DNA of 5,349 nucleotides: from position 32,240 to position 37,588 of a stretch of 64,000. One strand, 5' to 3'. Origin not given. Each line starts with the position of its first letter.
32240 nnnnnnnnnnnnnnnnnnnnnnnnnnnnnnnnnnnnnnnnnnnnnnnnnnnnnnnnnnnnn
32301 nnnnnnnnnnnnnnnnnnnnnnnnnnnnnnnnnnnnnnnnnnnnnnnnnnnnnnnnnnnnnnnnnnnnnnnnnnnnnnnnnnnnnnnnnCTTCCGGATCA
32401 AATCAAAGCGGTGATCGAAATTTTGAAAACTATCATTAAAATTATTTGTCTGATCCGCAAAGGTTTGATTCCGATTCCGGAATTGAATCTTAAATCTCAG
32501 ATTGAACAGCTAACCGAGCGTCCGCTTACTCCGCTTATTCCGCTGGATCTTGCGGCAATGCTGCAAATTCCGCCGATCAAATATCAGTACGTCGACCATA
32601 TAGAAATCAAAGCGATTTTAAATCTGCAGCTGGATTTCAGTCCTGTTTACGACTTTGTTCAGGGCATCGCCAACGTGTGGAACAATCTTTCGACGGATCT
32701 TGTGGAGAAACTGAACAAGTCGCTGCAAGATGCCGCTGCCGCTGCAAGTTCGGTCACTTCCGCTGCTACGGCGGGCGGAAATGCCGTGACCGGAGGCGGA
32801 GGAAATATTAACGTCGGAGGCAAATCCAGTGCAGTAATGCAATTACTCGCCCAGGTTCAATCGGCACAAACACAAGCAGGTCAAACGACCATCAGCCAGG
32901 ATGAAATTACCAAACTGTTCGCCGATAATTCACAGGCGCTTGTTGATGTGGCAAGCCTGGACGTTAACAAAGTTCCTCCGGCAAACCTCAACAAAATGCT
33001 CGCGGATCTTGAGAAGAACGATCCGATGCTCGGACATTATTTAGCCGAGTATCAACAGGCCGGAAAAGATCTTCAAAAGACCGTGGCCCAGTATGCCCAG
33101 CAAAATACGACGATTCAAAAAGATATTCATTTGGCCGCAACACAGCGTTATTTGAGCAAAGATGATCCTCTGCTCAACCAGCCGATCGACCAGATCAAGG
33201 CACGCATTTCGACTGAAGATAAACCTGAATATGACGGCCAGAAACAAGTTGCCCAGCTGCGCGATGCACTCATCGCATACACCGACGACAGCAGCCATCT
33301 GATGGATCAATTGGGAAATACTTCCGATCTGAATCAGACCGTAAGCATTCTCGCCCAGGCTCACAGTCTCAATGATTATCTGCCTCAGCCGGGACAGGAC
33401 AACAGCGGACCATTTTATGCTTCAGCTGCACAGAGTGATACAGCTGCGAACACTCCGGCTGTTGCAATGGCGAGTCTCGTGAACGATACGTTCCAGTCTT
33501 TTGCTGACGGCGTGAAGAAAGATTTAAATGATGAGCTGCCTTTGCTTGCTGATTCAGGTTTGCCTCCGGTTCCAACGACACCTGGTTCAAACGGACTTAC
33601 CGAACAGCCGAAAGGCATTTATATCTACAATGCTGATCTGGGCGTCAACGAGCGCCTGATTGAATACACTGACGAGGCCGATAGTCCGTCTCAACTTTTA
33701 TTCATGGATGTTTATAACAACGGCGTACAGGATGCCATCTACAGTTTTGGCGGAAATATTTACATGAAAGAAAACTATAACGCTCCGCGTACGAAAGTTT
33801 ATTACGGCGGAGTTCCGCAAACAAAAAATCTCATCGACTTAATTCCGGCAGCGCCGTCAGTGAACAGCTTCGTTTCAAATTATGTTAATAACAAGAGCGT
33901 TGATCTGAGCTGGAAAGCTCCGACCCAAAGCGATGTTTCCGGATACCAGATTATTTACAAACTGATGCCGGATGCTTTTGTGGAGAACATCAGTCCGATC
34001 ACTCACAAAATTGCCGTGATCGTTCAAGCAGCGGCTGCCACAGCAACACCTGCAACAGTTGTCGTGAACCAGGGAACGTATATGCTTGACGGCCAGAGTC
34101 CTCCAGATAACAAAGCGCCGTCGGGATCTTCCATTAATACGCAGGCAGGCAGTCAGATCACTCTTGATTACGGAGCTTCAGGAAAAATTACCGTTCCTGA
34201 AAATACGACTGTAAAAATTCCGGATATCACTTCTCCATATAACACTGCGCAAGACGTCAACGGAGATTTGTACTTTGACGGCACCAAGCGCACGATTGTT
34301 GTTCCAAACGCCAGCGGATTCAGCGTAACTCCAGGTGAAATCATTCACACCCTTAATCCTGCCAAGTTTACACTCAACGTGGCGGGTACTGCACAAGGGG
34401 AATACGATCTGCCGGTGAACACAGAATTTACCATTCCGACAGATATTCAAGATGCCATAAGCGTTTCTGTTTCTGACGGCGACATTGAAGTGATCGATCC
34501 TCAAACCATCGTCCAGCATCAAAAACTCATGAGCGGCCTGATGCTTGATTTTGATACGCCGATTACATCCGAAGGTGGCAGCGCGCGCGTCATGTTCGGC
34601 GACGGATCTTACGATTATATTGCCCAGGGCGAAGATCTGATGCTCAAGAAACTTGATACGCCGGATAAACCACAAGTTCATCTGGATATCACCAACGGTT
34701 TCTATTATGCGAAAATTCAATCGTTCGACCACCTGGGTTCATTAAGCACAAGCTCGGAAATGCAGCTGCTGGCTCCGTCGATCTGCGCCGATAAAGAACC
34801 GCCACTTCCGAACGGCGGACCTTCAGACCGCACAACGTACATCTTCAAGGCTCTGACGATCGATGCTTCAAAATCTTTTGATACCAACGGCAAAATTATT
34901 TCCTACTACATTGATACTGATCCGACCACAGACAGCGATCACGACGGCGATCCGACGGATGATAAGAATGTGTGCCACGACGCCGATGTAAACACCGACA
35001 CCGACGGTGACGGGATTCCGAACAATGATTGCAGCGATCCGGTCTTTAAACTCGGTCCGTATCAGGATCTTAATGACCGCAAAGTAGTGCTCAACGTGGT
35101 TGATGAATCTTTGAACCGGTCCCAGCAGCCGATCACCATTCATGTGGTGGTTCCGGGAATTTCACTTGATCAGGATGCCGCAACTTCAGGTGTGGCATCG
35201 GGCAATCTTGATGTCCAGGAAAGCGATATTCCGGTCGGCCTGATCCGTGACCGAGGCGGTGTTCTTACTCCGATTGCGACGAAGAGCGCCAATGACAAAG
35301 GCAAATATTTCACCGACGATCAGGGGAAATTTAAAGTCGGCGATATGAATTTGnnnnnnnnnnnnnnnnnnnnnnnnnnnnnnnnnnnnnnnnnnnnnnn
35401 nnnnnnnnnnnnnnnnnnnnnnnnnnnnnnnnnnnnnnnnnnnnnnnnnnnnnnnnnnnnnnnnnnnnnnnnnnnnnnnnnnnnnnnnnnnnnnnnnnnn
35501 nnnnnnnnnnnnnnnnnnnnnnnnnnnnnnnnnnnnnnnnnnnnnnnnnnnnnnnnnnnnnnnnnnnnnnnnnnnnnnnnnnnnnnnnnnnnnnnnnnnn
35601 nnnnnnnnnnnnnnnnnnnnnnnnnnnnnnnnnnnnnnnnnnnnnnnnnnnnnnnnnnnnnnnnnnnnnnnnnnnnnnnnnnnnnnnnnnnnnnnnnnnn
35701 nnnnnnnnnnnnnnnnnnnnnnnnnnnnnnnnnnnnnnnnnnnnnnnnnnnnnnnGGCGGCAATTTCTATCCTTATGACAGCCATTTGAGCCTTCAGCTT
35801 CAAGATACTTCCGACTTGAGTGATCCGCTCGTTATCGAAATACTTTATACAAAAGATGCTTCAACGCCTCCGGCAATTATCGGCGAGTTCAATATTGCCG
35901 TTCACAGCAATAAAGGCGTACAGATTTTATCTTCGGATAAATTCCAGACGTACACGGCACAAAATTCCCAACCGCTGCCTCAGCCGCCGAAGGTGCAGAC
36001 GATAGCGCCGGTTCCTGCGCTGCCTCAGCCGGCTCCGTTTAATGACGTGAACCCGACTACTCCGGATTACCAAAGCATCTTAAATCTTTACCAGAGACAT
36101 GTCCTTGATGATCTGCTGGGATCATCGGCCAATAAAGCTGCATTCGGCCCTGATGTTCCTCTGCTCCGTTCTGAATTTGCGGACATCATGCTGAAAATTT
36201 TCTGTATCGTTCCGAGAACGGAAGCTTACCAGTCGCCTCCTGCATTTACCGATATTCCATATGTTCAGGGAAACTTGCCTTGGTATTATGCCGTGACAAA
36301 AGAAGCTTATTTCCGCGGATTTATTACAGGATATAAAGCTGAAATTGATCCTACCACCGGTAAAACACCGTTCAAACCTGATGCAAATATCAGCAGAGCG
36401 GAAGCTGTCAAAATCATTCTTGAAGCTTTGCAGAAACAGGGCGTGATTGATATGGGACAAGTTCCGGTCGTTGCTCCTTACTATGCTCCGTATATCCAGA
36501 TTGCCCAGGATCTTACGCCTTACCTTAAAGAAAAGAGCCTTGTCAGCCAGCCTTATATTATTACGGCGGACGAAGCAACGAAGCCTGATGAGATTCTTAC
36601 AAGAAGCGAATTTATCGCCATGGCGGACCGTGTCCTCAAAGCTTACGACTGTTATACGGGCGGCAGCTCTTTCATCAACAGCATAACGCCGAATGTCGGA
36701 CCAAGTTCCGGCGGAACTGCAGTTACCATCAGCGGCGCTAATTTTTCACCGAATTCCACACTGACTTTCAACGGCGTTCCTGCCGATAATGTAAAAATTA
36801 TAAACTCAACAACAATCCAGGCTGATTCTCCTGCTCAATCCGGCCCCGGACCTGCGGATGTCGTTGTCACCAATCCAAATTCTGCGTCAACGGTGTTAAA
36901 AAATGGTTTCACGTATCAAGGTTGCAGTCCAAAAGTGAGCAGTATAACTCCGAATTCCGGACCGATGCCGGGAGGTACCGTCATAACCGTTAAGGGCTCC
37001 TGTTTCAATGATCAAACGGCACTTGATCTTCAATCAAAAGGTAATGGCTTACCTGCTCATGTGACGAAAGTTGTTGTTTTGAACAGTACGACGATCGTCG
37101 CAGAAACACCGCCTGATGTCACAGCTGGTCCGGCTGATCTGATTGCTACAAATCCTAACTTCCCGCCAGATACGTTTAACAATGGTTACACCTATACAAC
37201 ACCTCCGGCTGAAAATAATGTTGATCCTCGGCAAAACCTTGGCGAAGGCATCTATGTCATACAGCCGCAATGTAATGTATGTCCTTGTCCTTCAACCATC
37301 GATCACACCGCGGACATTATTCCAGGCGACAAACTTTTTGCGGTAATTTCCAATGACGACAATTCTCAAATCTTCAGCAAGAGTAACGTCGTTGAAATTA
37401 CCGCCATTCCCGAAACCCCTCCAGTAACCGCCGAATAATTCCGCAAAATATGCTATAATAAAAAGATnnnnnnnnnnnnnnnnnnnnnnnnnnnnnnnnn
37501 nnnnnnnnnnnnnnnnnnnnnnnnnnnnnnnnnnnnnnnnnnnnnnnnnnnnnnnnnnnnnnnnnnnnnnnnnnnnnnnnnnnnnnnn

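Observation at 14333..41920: Pilus operon, giant SLH-anchored gene and four-gene secreted cassette form one 27-kb same-strand block: candidate cell-contact apparatus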

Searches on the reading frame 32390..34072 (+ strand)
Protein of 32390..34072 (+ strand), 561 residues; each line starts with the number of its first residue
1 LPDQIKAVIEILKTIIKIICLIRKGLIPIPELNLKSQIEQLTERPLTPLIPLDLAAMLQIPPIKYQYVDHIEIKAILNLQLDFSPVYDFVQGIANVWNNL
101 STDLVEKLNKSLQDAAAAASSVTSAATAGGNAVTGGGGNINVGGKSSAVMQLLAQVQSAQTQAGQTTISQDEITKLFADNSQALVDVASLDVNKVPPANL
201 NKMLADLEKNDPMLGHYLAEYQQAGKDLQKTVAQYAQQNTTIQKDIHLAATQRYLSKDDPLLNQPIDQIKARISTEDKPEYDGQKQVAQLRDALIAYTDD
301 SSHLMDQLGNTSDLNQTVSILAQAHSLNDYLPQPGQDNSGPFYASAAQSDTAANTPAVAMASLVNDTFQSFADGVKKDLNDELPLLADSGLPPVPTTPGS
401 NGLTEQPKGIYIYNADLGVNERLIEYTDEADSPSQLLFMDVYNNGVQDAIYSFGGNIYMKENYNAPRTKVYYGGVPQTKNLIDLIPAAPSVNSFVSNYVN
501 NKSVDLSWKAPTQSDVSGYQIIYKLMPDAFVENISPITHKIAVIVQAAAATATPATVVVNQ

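Call 84: search_protein_families(library=pfam, proteins=[window:32390-34072:+], max_evalue=0.01)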
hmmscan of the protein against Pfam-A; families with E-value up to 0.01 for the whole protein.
window:32390-34072:+ (561 aa): 2 families
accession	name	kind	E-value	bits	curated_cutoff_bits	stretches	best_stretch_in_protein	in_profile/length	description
PF09506.15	Salt_tol_Pase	-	0.0018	17.6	25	1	124-240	75-186/388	Glucosylglycerol-phosphate phosphatase (Salt_tol_Pase)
PF00041.27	fn3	-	0.0053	17.4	25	0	498-525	10-38/84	Fibronectin type III domain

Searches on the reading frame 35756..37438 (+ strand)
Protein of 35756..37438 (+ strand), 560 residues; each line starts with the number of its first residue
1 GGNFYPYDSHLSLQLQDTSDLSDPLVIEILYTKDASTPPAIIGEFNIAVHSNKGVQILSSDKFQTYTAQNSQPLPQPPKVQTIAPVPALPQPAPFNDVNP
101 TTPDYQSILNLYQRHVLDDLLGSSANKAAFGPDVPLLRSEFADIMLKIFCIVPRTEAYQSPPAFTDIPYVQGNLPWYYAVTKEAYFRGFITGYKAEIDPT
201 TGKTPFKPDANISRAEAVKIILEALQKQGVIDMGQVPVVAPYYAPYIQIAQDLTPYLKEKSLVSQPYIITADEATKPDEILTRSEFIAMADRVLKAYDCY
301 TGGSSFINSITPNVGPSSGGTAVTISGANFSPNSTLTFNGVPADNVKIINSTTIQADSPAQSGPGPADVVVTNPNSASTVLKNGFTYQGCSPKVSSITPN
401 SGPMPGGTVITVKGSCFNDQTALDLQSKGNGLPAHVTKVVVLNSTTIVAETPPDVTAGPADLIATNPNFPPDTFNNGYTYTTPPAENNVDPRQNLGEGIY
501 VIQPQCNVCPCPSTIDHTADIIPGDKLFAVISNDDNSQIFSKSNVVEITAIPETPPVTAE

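Call 84: search_protein_families(library=pfam, proteins=[window:35756-37438:+], max_evalue=0.01)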
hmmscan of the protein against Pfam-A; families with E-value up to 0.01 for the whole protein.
window:35756-37438:+ (560 aa): 2 families
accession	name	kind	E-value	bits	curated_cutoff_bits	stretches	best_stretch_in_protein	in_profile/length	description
PF01833.30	TIG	-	2.1e-22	79.3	20.9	2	306-387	2-84/84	IPT/TIG domain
PF00395.25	SLH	-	6.8e-06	26.4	20.8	0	188-217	14-43/44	S-layer homology domain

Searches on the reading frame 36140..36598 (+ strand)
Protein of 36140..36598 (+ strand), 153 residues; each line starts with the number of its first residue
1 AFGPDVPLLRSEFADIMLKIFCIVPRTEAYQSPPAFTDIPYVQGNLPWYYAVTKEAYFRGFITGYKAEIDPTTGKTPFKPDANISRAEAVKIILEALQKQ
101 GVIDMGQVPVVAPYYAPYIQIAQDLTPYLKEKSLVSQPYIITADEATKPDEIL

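Call 47: find_related_loci(query=A2, collection=metagenome_contigs, flank=10000)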
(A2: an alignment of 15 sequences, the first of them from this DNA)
Query A2 (153 aa) in metagenome_contigs; peptide patterns used: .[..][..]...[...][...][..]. (x = any residue, [..] = any of these).
288 stretches matched a pattern; 152 encode a relative of the query (tblastn E <= 1e-3); the best 80 are kept; 79 distinct loci.
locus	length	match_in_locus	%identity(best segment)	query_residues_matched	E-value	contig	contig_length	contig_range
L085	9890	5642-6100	78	1-153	1e-82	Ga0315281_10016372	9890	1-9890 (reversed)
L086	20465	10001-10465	71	2-153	2e-74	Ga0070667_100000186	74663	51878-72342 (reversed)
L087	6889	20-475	72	2-153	4e-74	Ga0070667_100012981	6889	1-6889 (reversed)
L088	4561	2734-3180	69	2-150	9e-71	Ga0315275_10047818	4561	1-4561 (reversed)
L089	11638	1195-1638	62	2-149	1e-62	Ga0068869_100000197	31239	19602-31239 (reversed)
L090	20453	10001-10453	61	2-153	1e-61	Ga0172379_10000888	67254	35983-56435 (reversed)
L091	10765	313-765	57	2-153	3e-55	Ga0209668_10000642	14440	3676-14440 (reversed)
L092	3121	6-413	63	16-151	1e-53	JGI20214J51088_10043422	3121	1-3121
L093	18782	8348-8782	57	4-149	2e-51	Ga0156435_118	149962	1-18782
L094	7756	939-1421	52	1-149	1e-50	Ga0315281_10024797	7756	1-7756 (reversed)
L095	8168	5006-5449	45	2-151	3e-41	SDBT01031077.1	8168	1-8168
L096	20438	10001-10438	49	10-150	6e-41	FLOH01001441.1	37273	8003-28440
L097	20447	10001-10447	47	2-153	2e-38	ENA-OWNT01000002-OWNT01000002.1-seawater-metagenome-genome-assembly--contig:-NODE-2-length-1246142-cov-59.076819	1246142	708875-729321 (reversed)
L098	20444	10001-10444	43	2-153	2e-37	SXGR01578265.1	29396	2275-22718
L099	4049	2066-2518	44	4-151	1e-35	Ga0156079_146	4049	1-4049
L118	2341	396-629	36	2-99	3e-10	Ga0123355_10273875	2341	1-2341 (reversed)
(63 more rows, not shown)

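Call 80: search_solved_structures(query=A2, max_evalue=1)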
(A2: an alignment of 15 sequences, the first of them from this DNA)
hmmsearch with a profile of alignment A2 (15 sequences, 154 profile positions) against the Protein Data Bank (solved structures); distinct sequences matched with E-value up to 1: 8.
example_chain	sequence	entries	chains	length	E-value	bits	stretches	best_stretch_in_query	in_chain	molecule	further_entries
6cwc_A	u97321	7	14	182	2.3e-05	27.6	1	5-131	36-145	Surface (S-) layer glycoprotein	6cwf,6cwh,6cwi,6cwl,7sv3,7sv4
3pyw_A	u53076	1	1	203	3.2e-05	27.2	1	76-125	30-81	S-layer protein sap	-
6bt4_A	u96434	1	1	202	3.7e-05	27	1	76-126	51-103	S-layer protein sap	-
6cwm_A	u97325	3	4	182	0.00018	24.8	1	5-131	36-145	Surface (S-) layer glycoprotein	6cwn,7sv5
6cwr_A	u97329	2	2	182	0.00034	23.9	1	5-131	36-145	Surface (S-) layer glycoprotein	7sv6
9g93_A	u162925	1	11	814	0.0012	22.1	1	76-125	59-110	S-layer protein sap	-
8bz2_A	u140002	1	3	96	0.18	15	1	51-112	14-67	S-layer homology domain-containing protein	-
8bym_A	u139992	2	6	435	0.78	13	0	33-111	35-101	S-layer homology domain-containing protein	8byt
